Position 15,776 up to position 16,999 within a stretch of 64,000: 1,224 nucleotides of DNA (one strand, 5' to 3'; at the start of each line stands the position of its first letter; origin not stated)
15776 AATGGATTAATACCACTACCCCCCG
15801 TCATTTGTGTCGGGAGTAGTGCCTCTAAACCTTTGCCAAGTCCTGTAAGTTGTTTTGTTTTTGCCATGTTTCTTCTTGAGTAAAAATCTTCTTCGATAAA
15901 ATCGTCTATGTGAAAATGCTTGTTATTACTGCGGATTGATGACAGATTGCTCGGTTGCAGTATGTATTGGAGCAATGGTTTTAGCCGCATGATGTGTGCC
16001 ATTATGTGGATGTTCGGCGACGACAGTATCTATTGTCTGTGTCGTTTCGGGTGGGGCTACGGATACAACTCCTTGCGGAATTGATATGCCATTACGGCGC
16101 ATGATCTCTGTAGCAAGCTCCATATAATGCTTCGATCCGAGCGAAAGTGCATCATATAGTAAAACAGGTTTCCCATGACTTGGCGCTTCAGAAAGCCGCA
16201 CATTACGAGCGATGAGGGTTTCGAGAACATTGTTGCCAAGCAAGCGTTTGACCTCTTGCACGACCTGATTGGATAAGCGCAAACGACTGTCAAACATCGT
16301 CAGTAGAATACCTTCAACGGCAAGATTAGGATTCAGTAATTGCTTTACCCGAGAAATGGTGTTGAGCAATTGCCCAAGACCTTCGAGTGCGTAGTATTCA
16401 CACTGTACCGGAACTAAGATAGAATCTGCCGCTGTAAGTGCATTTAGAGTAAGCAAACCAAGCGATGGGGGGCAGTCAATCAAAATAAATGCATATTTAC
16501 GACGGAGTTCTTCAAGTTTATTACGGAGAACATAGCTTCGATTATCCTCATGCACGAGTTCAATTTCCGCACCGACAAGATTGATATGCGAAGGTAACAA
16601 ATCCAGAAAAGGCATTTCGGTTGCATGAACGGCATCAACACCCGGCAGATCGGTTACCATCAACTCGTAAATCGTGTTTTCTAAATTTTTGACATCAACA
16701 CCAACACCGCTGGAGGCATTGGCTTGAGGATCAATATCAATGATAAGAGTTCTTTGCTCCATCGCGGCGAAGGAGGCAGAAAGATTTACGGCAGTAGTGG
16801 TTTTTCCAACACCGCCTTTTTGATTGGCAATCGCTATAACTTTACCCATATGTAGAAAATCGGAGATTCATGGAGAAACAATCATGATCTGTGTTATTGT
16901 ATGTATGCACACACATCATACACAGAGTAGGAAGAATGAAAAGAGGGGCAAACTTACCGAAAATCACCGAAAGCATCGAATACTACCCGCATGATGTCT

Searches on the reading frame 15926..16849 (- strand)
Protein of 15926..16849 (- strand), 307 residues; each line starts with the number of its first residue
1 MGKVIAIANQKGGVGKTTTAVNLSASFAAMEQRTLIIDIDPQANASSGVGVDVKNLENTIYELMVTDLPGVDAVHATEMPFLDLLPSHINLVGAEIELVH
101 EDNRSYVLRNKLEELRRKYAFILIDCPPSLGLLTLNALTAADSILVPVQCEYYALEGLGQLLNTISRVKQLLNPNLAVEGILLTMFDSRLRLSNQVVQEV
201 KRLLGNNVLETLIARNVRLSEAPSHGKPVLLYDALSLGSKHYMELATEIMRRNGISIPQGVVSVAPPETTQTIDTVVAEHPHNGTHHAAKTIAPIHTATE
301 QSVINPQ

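Call 49: search_protein_families(library=pfam, proteins=[window:15926-16849:-], max_evalue=0.0001)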
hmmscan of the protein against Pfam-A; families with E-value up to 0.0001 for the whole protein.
window:15926-16849:- (307 aa): 7 families
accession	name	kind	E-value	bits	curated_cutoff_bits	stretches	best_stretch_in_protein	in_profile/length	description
PF13614.12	AAA_31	-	7.8e-68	228.3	27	1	3-177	2-176/177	AAA domain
PF01656.29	CbiA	-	1.3e-27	96.6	25.4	1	5-229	1-125/125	CobQ/CobB/MinD/ParA nucleotide binding domain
PF06564.18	CBP_BcsQ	-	4.7e-13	49.7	21.3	1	4-247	3-231/234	Cellulose biosynthesis protein BcsQ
PF09140.17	MipZ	-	9.4e-13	48.5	20.7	1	4-169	2-150/262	ATPase MipZ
PF00142.24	Fer4_NifH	-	2.6e-09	37.4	25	1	10-47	7-44/271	4Fe-4S iron sulfur cluster binding proteins, NifH/frxC family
PF10609.15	ParA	-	6.1e-08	32.8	27.1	1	3-40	4-41/246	NUBPL iron-transfer P-loop NTPase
PF02374.21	ArsA_ATPase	-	4.5e-06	26.5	24.3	1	10-60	8-58/305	Anion-transporting ATPase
